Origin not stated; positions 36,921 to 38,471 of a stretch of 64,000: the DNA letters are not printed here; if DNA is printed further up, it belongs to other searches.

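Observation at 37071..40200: AT-rich island encoding a ComEC-type MBL-fold hydrolase, a catalytically intact RtcB ligase and a Cys-rich small protein: a candidate nucleic-acid cleavage/repair (conflict) module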

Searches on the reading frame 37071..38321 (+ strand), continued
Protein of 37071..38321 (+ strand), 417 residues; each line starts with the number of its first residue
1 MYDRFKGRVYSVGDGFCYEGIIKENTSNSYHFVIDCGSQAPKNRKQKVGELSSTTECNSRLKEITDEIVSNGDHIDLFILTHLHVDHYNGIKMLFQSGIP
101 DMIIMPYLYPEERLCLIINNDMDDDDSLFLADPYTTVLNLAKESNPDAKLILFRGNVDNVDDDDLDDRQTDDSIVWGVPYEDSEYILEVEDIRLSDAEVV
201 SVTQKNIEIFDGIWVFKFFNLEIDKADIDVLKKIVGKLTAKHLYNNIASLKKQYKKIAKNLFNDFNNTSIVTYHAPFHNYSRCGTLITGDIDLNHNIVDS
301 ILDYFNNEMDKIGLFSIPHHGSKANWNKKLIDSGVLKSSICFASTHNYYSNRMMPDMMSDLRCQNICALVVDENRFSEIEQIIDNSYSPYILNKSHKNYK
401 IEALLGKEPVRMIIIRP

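Call 108: get_annotated_region(hit=H21, flank=7000)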
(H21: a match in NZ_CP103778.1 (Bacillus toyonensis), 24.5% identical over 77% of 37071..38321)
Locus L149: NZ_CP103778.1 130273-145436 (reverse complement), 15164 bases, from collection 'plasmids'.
description: Bacillus toyonensis strain DC11 plasmid pDC11_1, complete sequence
organism: Bacillus toyonensis (NCBI taxid 155322)
taxonomy: Bacteria; Bacillota; Bacilli; Bacillales; Bacillaceae; Bacillus; Bacillus toyonensis
host: -; source: cell culture,Commercial plant nursery; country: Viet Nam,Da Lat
typing (MOB-suite, as given by PLSDB): non-mobilizable; replicon rep_cluster_164
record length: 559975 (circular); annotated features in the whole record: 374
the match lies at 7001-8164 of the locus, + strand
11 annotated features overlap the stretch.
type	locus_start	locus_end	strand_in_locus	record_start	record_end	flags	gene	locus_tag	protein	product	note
CDS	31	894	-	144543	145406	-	-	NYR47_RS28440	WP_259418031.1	HNH endonuclease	-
CDS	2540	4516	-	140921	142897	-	-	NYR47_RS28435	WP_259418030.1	DUF3732 domain-containing protein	-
CDS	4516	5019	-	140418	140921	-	-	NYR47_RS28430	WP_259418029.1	three component ABC system middle component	-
CDS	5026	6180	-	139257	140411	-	-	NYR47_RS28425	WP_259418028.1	ABC-three component system protein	-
CDS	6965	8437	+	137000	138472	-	-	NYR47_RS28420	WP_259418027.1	hypothetical protein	-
CDS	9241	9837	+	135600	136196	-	-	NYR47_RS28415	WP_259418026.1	hypothetical protein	-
CDS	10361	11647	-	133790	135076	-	-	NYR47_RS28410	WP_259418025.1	helix-turn-helix transcriptional regulator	-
CDS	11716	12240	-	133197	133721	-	-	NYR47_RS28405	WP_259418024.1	hypothetical protein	-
CDS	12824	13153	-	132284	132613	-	-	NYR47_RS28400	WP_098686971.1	nucleotide pyrophosphohydrolase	-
CDS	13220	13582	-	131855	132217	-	-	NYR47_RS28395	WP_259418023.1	hypothetical protein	-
CDS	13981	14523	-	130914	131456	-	-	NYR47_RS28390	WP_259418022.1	hypothetical protein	-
